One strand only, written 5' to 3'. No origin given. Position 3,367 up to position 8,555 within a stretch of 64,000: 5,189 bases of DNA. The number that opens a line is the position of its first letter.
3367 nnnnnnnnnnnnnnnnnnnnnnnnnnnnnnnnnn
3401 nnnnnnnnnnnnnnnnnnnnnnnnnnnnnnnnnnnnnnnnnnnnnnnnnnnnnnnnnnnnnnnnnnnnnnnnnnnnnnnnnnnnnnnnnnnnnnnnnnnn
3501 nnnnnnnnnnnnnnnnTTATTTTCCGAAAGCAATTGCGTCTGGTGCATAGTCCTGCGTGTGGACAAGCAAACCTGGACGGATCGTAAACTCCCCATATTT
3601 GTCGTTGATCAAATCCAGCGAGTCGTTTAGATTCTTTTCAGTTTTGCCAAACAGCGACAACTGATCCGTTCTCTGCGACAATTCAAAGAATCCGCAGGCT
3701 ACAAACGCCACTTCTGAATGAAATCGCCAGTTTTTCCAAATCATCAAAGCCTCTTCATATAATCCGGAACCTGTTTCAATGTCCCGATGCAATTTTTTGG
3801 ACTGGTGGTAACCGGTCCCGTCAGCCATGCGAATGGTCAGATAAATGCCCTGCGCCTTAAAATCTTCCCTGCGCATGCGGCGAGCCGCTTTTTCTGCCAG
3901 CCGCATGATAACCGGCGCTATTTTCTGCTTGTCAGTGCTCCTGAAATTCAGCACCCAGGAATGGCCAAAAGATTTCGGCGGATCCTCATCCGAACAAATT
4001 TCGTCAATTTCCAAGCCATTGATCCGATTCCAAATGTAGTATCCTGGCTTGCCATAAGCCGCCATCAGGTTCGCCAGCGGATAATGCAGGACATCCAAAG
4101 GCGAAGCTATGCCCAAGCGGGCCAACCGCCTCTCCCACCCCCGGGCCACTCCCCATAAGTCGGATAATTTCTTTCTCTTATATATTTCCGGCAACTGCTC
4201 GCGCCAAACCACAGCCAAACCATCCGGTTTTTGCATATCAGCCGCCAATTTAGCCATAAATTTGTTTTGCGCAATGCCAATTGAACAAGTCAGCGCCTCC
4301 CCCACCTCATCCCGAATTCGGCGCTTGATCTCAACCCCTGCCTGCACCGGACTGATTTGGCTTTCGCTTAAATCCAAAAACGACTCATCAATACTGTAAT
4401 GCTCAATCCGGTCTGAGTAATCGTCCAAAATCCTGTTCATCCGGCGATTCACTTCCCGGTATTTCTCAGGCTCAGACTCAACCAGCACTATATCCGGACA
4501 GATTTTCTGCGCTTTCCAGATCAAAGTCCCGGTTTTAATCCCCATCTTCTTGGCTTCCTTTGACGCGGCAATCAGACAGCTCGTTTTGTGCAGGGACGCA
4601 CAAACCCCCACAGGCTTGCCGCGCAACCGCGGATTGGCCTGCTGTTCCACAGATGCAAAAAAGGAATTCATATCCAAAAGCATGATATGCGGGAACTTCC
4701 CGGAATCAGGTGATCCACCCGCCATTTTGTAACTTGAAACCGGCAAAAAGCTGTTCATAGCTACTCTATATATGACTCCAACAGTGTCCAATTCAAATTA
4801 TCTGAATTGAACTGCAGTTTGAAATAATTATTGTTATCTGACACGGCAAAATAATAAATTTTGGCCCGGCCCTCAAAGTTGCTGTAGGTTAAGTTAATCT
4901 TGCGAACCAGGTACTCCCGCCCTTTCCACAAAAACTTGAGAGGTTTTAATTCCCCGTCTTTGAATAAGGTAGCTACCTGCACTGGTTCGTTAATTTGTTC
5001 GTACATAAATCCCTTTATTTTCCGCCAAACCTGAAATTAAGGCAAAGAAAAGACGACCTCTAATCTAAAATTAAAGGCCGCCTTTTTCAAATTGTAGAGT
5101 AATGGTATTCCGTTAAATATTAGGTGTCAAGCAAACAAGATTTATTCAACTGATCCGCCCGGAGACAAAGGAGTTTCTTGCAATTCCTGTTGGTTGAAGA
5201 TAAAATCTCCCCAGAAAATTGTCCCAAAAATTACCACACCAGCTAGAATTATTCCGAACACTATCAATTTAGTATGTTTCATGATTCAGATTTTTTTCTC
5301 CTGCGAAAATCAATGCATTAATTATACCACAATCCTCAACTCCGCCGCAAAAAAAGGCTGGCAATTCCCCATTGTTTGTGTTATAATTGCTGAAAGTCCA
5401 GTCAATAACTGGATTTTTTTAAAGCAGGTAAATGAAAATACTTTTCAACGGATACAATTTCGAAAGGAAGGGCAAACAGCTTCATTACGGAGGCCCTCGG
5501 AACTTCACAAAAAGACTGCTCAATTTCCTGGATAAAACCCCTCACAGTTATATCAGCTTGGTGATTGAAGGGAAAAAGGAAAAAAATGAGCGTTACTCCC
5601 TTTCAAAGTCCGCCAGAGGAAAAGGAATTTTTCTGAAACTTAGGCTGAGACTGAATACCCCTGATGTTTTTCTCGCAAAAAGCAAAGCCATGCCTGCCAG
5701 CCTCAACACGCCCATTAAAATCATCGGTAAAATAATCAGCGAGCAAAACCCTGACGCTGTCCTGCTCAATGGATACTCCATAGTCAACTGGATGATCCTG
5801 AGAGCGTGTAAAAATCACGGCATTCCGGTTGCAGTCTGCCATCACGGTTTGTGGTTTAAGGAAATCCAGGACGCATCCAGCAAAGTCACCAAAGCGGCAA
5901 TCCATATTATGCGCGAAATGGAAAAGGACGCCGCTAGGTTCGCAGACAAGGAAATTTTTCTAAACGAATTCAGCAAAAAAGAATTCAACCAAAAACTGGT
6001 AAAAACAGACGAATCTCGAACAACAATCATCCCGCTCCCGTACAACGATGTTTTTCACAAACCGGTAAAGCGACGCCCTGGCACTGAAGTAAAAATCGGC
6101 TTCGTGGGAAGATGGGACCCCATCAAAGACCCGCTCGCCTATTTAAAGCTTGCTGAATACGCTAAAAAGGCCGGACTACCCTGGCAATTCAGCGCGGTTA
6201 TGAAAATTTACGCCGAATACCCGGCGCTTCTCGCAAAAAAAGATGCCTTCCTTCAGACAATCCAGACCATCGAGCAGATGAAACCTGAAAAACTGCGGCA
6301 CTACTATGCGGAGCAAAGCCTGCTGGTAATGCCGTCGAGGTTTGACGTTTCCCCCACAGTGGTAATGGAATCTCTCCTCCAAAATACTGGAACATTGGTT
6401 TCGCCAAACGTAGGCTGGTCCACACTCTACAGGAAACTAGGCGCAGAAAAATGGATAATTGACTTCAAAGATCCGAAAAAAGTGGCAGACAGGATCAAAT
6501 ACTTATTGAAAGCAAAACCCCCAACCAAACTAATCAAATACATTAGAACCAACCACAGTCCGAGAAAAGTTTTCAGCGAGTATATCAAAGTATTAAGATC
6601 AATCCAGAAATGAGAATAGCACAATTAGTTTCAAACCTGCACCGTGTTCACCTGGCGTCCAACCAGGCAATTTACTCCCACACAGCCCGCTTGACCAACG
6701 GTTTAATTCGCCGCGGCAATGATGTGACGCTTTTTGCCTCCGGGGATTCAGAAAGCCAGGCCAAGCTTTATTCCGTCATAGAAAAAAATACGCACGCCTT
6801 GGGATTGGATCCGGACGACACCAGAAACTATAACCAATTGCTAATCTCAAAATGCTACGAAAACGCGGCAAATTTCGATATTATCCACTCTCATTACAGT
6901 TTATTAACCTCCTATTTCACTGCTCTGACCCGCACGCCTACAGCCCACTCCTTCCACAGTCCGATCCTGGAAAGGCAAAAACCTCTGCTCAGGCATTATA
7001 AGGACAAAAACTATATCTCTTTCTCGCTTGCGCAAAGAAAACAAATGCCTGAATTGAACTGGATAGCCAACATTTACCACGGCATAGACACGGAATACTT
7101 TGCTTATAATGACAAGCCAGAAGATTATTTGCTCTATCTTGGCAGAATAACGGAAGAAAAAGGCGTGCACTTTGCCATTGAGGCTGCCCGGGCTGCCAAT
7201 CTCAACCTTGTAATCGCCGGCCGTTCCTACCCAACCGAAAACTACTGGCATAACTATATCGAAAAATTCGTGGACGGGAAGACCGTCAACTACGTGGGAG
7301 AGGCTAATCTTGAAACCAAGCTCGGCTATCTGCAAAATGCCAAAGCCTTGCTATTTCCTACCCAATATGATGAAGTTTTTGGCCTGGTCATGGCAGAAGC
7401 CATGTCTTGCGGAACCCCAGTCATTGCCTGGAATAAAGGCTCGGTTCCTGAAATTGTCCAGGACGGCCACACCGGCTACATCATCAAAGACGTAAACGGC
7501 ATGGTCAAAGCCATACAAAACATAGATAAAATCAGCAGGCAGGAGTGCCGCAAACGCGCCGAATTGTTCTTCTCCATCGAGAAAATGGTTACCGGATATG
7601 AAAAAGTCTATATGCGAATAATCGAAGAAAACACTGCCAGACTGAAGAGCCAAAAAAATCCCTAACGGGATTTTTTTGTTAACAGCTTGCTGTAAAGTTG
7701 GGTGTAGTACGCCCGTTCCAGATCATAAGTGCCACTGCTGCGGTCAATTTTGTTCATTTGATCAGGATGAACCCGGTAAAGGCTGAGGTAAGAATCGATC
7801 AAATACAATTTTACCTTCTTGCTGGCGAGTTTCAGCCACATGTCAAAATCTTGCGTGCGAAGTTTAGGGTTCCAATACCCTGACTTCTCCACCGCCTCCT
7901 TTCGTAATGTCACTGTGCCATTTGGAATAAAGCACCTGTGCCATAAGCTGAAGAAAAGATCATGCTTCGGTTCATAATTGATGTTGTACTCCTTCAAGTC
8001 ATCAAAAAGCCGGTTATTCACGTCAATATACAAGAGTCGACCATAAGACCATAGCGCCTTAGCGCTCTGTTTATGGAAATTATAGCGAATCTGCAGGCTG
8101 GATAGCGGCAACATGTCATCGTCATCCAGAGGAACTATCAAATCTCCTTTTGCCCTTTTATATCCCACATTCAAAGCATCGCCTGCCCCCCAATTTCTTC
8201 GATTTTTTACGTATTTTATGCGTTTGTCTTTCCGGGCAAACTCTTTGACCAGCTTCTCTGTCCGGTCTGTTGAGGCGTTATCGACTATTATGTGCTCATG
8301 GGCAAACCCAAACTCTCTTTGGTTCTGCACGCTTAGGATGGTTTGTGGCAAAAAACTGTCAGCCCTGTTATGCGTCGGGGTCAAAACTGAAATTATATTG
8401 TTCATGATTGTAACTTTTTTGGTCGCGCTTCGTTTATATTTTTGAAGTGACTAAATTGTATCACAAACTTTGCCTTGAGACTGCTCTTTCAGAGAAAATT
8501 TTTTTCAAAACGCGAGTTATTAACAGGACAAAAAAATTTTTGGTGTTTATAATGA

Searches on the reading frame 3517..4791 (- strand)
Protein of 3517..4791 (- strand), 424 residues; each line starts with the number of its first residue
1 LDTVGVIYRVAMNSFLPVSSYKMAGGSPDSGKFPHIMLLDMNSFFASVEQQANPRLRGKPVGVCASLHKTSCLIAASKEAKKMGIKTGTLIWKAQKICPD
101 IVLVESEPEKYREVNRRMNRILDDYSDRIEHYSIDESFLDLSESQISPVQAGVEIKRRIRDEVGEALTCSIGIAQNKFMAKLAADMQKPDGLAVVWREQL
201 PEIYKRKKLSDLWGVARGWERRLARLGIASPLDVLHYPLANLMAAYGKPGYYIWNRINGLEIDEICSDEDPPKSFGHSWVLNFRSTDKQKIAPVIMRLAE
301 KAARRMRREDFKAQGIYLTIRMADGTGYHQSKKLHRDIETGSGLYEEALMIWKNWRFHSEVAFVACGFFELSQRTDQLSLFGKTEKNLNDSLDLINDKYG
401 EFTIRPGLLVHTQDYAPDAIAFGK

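Call 17: search_protein_families(library=pfam, proteins=[window:3517-4791:-], max_evalue=0.01)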
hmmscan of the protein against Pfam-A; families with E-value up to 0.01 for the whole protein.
window:3517-4791:- (424 aa): 2 families
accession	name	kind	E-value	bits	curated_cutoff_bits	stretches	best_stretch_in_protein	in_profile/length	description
PF00817.25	IMS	-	3.4e-44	150.8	23.2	1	39-185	1-148/148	impB/mucB/samB family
PF11799.13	IMS_C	-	1.4e-10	42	20.7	1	272-380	1-109/109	impB/mucB/samB family C-terminal domain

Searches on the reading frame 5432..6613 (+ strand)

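Call 17: search_protein_families(library=pfam, proteins=[window:5432-6613:+], max_evalue=0.01)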
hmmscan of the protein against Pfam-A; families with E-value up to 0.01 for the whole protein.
window:5432-6613:+ (393 aa): 4 families
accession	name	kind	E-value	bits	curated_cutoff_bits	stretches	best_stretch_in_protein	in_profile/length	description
PF00534.26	Glycos_transf_1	-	2e-09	37.7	26.4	1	211-371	7-169/172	Glycosyl transferases group 1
PF13439.12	Glyco_transf_4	-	1.2e-06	29.1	28.5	1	75-202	42-164/170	Glycosyltransferase Family 4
PF13692.12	Glyco_trans_1_4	-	1.5e-05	25.7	27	1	221-360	3-141/142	Glycosyl transferases group 1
PF13579.12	Glyco_trans_4_4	-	0.00032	21.5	29.7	1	100-201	65-156/158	Glycosyl transferase 4-like domain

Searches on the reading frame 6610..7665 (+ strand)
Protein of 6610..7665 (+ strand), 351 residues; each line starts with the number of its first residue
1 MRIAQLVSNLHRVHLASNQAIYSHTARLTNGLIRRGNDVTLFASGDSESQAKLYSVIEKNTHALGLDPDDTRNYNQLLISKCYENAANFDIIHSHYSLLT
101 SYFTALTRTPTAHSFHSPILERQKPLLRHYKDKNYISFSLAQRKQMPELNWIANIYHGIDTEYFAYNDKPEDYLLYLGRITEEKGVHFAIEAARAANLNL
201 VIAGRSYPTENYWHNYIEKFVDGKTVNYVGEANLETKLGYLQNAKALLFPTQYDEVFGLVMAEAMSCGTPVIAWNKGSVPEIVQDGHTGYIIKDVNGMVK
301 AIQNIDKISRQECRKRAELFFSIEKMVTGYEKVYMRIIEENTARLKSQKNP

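Call 17: search_protein_families(library=pfam, proteins=[window:6610-7665:+], max_evalue=0.01)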
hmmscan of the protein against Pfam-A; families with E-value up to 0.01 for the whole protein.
window:6610-7665:+ (351 aa): 6 families
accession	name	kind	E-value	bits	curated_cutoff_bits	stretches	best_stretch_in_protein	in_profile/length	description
PF00534.26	Glycos_transf_1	-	1.1e-28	100.3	26.4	1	168-304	12-154/172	Glycosyl transferases group 1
PF13692.12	Glyco_trans_1_4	-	2.7e-22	80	27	1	173-304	3-138/142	Glycosyl transferases group 1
PF13439.12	Glyco_transf_4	-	6.1e-11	43.1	28.5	1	24-132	7-134/170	Glycosyltransferase Family 4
PF13579.12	Glyco_trans_4_4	-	3.2e-05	24.8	29.7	1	24-128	6-114/158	Glycosyl transferase 4-like domain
PF20706.3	GT4-conflict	-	0.00068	19.2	26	1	174-274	200-311/385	Family 4 Glycosyltransferase in conflict systems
PF13524.12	Glyco_trans_1_2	-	0.0034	17.8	25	1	188-316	4-124/144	Glycosyl transferase-like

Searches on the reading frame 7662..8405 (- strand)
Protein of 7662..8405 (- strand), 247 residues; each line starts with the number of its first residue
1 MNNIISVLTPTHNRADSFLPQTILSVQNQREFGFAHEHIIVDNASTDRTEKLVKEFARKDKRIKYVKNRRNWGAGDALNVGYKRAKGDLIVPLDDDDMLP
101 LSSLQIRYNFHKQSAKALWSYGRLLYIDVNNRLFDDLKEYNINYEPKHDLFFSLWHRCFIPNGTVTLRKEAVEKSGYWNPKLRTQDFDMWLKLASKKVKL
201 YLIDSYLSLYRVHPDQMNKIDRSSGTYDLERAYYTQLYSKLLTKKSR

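Call 17: search_protein_families(library=pfam, proteins=[window:7662-8405:-], max_evalue=0.01)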
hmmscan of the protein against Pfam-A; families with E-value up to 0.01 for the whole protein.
window:7662-8405:- (247 aa): 6 families
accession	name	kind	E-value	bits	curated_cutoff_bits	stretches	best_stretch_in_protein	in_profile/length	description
PF00535.33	Glycos_transf_2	-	2.4e-27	96.3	23.3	1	6-174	1-166/168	Glycosyl transferase family 2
PF10111.15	Glyco_tranf_2_2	-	1.2e-11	45.1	27.3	1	18-218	14-223/276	Glycosyltransferase like family 2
PF13632.12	Glyco_trans_2_3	-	5.3e-07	30.1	27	1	90-218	2-130/198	Glycosyl transferase family group 2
PF13641.12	Glyco_tranf_2_3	-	1.5e-06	28.8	27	1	5-201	3-202/230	Glycosyltransferase like family 2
PF13704.12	Glyco_tranf_2_4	-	0.003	18.4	27.5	1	26-102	11-87/98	Glycosyl transferase family 2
PF20691.3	TAGT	-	0.0035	17.7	27.5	0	6-211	2-197/205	TET-Associated Glycosyltransferase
